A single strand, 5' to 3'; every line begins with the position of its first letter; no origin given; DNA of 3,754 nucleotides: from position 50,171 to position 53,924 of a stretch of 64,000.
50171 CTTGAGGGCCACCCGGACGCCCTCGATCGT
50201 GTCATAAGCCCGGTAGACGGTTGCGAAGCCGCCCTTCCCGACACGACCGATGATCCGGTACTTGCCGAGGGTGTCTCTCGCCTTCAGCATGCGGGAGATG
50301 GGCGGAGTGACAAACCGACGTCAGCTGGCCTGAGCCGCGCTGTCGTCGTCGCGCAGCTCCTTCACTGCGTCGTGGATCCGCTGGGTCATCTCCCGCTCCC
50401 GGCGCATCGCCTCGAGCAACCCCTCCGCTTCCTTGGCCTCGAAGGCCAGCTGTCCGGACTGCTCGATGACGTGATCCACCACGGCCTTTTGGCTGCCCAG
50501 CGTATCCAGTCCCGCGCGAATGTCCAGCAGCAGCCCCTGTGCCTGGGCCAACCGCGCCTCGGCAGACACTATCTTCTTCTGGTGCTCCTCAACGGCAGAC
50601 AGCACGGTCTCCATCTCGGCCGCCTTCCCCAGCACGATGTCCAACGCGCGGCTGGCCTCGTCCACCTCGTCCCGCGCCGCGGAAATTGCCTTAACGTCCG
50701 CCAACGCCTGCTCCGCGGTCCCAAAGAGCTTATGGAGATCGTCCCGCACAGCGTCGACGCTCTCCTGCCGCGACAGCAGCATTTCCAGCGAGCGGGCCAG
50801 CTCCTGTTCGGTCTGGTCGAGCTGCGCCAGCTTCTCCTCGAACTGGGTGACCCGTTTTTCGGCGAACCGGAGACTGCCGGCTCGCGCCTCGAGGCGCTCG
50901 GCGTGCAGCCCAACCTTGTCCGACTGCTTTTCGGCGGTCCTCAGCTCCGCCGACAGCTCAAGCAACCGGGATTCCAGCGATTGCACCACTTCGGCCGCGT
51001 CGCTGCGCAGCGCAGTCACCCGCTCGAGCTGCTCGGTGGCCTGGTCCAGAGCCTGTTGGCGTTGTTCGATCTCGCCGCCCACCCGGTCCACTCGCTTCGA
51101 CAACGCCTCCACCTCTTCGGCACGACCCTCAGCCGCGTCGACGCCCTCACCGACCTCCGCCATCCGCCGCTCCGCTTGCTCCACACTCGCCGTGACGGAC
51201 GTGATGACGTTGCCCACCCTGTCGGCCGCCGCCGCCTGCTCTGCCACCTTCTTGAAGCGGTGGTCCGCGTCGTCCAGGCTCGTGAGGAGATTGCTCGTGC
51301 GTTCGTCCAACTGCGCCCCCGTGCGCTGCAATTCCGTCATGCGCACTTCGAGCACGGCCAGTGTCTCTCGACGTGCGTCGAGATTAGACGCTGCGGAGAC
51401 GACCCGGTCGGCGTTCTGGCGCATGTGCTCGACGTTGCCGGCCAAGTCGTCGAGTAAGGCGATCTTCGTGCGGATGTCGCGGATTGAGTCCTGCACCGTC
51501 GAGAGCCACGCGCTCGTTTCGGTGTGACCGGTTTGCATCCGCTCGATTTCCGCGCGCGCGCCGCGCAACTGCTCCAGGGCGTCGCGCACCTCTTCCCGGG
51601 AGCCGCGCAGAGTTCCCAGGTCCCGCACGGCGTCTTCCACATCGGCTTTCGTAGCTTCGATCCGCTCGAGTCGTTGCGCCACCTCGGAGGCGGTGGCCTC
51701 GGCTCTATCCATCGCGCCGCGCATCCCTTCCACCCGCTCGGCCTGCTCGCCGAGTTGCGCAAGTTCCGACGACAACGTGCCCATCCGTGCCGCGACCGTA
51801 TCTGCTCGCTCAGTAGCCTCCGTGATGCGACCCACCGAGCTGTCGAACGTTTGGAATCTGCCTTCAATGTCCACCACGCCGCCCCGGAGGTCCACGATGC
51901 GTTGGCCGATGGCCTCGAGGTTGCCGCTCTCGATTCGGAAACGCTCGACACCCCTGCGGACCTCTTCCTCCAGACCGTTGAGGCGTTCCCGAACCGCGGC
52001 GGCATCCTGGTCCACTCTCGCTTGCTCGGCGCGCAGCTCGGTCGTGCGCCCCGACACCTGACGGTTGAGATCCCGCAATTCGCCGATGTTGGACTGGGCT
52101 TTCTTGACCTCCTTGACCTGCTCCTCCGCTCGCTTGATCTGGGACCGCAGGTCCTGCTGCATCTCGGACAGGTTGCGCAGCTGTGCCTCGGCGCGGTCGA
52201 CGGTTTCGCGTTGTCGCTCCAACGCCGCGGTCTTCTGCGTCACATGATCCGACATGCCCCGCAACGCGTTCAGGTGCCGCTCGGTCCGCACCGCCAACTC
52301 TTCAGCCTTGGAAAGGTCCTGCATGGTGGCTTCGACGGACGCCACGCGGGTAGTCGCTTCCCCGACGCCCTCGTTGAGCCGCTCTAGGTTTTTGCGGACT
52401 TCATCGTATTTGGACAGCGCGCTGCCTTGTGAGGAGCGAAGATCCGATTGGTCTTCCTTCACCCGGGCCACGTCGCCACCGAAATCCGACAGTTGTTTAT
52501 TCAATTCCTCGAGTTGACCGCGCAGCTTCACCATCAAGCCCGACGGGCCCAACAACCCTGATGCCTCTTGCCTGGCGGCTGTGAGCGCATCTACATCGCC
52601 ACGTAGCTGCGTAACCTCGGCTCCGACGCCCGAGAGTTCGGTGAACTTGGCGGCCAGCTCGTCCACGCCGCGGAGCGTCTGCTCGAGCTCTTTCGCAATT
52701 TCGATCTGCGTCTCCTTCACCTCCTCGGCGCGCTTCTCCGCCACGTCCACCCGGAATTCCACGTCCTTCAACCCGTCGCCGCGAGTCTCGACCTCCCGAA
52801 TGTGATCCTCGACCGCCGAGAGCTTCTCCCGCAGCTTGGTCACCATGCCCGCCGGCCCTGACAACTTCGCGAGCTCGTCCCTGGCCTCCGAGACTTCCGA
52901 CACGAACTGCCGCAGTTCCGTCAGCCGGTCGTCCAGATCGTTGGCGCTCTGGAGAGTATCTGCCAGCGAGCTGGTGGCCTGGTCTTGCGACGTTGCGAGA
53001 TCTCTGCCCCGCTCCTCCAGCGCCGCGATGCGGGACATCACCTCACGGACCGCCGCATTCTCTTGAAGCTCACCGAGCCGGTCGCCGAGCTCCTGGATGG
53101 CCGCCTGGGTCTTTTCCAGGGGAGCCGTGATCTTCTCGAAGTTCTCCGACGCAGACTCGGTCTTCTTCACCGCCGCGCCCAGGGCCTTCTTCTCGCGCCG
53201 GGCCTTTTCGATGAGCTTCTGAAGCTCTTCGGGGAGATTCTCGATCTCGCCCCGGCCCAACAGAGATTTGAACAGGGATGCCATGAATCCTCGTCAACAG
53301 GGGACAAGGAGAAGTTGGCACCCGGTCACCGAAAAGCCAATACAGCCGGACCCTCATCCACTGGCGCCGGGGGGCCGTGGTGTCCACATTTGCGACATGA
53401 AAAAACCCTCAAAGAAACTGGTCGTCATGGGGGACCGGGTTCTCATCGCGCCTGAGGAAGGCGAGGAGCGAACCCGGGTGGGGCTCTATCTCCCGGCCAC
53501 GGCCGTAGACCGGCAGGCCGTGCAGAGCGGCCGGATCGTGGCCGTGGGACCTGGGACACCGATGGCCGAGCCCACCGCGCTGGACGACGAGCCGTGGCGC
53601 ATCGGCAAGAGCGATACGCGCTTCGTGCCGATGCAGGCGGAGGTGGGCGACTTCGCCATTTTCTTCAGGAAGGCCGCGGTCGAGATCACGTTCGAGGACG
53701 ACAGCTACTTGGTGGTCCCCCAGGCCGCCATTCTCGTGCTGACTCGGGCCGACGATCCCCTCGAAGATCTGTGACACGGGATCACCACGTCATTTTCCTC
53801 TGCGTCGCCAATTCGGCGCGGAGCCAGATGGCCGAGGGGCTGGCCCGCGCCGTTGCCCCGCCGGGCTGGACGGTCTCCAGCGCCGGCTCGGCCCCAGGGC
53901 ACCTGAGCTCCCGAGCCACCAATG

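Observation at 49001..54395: Giant featureless coiled-coil protein placed between a Ser/Thr kinase and a divergent GroES-like / LMW-phosphatase operon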

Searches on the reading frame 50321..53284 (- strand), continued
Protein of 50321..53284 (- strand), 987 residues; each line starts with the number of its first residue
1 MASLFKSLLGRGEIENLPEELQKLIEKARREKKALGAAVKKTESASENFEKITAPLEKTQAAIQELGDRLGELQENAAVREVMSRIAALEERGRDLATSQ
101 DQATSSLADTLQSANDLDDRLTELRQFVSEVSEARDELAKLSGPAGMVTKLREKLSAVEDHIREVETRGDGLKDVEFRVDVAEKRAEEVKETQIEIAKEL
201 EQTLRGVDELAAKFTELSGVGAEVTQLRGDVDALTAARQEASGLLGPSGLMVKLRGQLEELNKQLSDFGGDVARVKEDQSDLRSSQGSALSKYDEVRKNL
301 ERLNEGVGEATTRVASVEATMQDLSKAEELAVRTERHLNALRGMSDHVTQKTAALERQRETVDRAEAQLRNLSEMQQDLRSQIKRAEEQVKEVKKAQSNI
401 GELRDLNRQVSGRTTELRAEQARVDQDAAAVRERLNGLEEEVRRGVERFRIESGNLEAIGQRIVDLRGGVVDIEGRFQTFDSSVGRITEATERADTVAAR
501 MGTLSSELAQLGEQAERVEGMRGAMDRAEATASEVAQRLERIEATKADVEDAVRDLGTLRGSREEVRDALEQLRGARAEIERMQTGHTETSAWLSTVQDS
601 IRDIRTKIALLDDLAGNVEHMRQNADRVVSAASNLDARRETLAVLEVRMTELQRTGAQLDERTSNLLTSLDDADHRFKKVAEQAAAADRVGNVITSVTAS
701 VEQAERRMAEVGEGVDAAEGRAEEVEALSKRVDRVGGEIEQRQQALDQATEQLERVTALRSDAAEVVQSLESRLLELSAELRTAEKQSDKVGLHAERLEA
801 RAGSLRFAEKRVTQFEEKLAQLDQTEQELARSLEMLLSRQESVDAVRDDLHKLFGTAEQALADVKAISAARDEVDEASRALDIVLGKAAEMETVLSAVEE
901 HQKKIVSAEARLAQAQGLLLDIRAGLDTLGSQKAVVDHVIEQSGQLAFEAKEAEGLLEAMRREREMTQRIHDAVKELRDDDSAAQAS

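Call 56: list_cluster_members(proteins=[P0118, P0130, P0133, P0143, P0084, P0101, P0112, P0034, P0045, P0036])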
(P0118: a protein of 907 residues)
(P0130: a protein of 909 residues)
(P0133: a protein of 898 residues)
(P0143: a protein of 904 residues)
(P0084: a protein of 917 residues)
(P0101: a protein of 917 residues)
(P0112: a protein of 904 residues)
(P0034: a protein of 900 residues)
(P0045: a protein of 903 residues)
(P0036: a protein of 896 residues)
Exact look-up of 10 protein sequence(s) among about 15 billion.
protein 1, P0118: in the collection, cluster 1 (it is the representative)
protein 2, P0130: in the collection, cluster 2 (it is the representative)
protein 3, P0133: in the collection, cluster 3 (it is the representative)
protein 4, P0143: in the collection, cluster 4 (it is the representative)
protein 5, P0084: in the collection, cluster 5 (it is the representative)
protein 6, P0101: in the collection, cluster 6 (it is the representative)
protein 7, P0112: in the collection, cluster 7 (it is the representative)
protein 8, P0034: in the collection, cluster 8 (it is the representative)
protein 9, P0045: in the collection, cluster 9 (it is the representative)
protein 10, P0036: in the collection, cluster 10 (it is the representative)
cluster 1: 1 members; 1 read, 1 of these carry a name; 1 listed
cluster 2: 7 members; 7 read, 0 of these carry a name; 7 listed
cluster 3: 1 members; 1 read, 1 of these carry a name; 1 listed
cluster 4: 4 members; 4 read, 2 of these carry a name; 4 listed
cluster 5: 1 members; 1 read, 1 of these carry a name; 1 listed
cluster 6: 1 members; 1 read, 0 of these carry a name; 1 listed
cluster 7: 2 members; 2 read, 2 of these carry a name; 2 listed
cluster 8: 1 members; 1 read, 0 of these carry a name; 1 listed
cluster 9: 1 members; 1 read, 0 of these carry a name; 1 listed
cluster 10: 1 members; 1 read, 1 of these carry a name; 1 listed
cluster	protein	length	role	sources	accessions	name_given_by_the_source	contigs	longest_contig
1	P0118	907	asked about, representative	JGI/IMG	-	chromosome segregation ATPase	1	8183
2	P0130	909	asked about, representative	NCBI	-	-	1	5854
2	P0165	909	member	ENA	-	-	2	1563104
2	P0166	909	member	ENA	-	-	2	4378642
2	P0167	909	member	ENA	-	-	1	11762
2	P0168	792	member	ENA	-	-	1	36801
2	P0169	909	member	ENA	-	-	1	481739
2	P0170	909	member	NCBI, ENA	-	-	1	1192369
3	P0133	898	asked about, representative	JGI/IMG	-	chromosome segregation ATPase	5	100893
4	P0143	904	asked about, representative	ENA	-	-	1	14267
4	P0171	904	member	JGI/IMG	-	DNA repair exonuclease SbcCD ATPase subunit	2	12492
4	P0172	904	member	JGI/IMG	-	DNA repair exonuclease SbcCD ATPase subunit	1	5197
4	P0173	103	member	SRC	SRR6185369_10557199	-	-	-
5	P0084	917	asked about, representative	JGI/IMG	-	chromosome segregation ATPase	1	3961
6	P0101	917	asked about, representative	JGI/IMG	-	-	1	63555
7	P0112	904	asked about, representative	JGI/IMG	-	chromosome segregation ATPase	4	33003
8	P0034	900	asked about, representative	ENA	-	-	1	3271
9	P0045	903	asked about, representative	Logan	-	-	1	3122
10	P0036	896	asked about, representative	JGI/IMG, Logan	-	chromosome segregation ATPase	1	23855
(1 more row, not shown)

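Call 57: find_encoding_contigs(protein=P0166, flank=8000, max_places=2)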
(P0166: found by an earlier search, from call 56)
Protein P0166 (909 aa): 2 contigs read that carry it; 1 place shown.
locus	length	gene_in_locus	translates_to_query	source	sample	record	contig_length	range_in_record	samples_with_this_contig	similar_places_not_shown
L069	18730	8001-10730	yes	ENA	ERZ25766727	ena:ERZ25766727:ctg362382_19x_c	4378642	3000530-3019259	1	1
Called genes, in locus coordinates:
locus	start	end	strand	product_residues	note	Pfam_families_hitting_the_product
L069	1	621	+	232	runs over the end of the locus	PF13489:Methyltransf_23 (weak), PF08241:Methyltransf_11, PF08242:Methyltransf_12 (weak), PF13649:Methyltransf_25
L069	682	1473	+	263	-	PF01887:SAM_HAT_N, PF20257:SAM_HAT_C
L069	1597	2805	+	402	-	PF02771:Acyl-CoA_dh_N, PF02770:Acyl-CoA_dh_M, PF00441:Acyl-CoA_dh_1, PF08028:Acyl-CoA_dh_2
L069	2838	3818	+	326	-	PF03320:FBPase_glpX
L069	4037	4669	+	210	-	PF01300:Sua5_yciO_yrdC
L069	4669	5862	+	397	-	PF13167:GTP-bdg_N, PF16360:GTP-bdg_M, PF01926:MMR_HSR1, PF02421:FeoB_N (weak)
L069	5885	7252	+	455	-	PF07719:TPR_2 (faint), PF13414:TPR_11 (faint), PF13424:TPR_12 (faint), PF13428:TPR_14 (faint), PF13432:TPR_16 (weak), PF00515:TPR_1 (faint), PF13431:TPR_17 (faint), PF00395:SLH (weak), +2 more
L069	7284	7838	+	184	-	PF01066:CDP-OH_P_transf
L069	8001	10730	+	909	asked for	-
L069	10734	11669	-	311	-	PF01073:3Beta_HSD (weak), PF01370:Epimerase, PF02719:Polysacc_synt_2 (faint), PF04321:RmlD_sub_bind (weak), PF16363:GDP_Man_Dehyd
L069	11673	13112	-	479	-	PF13727:CoA_binding_3, PF17836:PglD_N (weak), PF02397:Bac_transf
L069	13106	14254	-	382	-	PF13439:Glyco_transf_4, PF00534:Glycos_transf_1, PF13692:Glyco_trans_1_4, PF13524:Glyco_trans_1_2 (faint)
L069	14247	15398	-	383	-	PF13439:Glyco_transf_4, PF13579:Glyco_trans_4_4, PF00534:Glycos_transf_1, PF20706:GT4-conflict, PF13692:Glyco_trans_1_4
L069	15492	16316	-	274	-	PF00535:Glycos_transf_2, PF13641:Glyco_tranf_2_3, PF13632:Glyco_trans_2_3 (weak)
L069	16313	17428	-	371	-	PF13439:Glyco_transf_4, PF20706:GT4-conflict, PF00534:Glycos_transf_1, PF13692:Glyco_trans_1_4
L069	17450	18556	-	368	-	PF13439:Glyco_transf_4, PF20706:GT4-conflict, PF00534:Glycos_transf_1, PF13692:Glyco_trans_1_4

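Call 71: search_protein_families(library=pfam, proteins=[L053:2987-5434:+, L019:1-3423:+, L028:6326-7072:-, L035:10010-12889:+, L069:7284-7838:+], max_evalue=0.00001)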
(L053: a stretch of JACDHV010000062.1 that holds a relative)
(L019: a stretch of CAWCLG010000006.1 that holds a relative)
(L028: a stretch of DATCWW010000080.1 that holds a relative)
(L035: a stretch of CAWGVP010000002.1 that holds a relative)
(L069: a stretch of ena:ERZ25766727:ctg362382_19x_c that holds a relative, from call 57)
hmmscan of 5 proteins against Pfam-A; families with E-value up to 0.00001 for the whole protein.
L053:2987-5434:+ (816 aa): 2 families
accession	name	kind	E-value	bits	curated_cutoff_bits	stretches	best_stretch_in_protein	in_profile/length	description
PF01103.29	Omp85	-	5.3e-23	82.5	24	1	443-816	12-325/325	Omp85 superfamily domain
PF07244.20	POTRA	-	1.1e-17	64.9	21.3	1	143-236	7-79/79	Surface antigen variable number repeat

L019:1-3423:+ (1141 aa): 1 family
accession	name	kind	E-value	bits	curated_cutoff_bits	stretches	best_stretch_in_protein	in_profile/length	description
PF04357.19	TamB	-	2.9e-50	172.1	22.4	1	771-1120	7-359/381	TamB, inner membrane protein subunit of TAM complex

L028:6326-7072:- (249 aa): 0 families

L035:10010-12889:+ (960 aa): 2 families
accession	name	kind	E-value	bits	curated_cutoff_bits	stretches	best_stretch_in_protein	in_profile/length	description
PF14312.12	FG-GAP_2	-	1.9e-33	114.8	23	2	278-323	1-49/49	FG-GAP repeat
PF08309.17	LVIVD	-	6e-06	25.9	20.2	0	878-914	6-42/42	LVIVD repeat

L069:7284-7838:+ (184 aa): 1 family
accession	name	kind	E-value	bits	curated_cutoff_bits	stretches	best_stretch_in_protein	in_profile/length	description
PF01066.26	CDP-OH_P_transf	-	5.5e-30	105.2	22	1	5-154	2-138/152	CDP-alcohol phosphatidyltransferase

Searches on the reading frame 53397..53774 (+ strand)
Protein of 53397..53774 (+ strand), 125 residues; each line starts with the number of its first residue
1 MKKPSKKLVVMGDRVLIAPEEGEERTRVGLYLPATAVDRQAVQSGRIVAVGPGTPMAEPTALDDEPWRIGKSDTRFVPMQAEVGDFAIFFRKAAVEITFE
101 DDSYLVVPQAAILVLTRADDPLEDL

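Call 3: search_protein_families(library=pfam, proteins=[window:53397-53774:+], max_evalue=0.1)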
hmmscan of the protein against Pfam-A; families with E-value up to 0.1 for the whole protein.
window:53397-53774:+ (125 aa): 2 families
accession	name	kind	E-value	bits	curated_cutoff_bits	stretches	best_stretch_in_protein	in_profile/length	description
PF00166.26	Cpn10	-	1.7e-13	50.8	21.1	2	9-56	3-48/93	Chaperonin 10 Kd subunit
PF22039.1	HUTI_composite_bact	-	0.066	13.3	25.5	1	41-52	4-15/26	Imidazolonepropionase-like composite domain, bacteria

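Call 4: search_protein_families(library=ncbifam, proteins=[window:53397-53774:+], max_evalue=0.1)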
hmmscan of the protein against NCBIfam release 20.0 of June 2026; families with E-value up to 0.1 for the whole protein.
window:53397-53774:+ (125 aa): 13 families
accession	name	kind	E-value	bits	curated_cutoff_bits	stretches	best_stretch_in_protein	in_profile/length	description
NF001530.0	PRK00364.1-6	equivalog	2.2e-13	50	136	1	8-114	11-100/104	co-chaperone GroES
NF001531.0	PRK00364.2-2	subfamily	4.4e-13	49.1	96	2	10-55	5-48/94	co-chaperone GroES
NF001534.0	PRK00364.2-5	equivalog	5.6e-12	45.5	120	1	10-114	4-91/94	co-chaperone GroES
NF001533.0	PRK00364.2-4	subfamily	4.7e-11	42.6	99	2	7-57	5-53/98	co-chaperone GroES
NF011106.0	PRK14533.1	equivalog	3.4e-08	33.2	128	1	7-113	2-86/91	co-chaperonin GroES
NF001529.0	PRK00364.1-5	subfamily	5.2e-08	32.9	133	1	11-113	6-91/95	co-chaperone GroES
NF001532.0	PRK00364.2-3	equivalog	6.2e-08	32.6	130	1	10-114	4-91/94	co-chaperone GroES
NF001539.0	PRK00364.3-5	equivalog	6.5e-08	32.6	122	1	10-51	5-44/91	co-chaperone GroES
NF001527.0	PRK00364.1-2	subfamily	2.3e-07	30.9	120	1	10-114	5-92/96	co-chaperone GroES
NF001538.0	PRK00364.3-4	equivalog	2.8e-05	24.2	142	1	7-51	5-47/92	co-chaperone GroES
NF001537.0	PRK00364.3-3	equivalog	9.2e-05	22.6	109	1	11-51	6-44/86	co-chaperone GroES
NF001528.0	PRK00364.1-4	equivalog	0.00013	22.1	119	1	10-54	4-46/95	co-chaperone GroES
NF001526.0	PRK00364.1-1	subfamily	0.0018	18.5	130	1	11-57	6-50/96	co-chaperone GroES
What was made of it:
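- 53397..53774 (+): Divergent GroES (Cpn10)-like gene of 125 aa. It is not part of the rod system. All NCBIfam GroES equivalog models fall below their cutoffs (calls 3, 4).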

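Call 33: search_protein_families(library=padloc, proteins=[window:53397-53774:+], max_evalue=0.001)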
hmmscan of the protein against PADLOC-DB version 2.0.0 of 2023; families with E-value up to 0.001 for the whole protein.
window:53397-53774:+ (125 aa): 0 families

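Call 45: search_protein_families(library=phrogs, proteins=[window:53397-53774:+], max_evalue=0.001)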
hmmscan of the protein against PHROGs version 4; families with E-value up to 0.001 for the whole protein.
window:53397-53774:+ (125 aa): 1 family
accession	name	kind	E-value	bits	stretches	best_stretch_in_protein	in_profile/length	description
phrog_3188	-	other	4.1e-10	40.3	1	9-114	4-92/96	co-chaperonin GroES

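Call 59: search_solved_structures(query=window:53397-53774:+, max_evalue=0.001, show_alignments=1)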
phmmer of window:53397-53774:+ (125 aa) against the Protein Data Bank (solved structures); distinct sequences matched with E-value up to 0.001: 9.
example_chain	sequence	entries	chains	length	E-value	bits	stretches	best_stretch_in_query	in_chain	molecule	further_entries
7ekq_Q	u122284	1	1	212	4.5e-09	39.5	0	8-54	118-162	Chaperonin 23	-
4v4o_O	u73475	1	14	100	6.1e-08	35.9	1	10-55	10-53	cpn10(GroES)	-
1wnr_A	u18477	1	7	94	6.5e-08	35.8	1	10-55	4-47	10 kDa chaperonin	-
1hx5_A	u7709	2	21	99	4.9e-07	32.9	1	11-114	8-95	10 KDA CHAPERONIN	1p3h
1lep_A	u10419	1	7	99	1.4e-06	31.5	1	7-114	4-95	CHAPERONIN-10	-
7ekq_R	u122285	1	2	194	6.1e-06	29.4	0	8-64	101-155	Cpn20 co-chaperonin subunit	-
8wuw_a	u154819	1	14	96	8.8e-05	25.7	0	12-113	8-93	Co-chaperonin GroES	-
8wux_a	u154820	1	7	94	9.5e-05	25.6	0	13-55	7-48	Co-chaperonin GroES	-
8wuc_a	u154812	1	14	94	0.00063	22.9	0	8-112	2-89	Co-chaperonin GroES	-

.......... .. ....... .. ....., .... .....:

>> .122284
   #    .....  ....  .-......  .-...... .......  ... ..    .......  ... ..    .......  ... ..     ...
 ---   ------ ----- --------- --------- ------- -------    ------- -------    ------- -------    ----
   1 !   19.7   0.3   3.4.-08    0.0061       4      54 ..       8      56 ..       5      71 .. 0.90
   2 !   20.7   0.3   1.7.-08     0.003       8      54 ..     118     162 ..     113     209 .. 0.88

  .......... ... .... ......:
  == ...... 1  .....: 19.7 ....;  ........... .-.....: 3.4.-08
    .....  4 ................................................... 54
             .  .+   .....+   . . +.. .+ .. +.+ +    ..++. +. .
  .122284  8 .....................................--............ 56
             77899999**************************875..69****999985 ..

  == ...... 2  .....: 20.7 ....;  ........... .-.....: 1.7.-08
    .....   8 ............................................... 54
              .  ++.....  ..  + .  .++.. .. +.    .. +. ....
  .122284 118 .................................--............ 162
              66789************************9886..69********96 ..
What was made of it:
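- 53397..53774 (+): The best solved relatives are Cpn10/Cpn20 at E 4.5e-9 (call 59).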
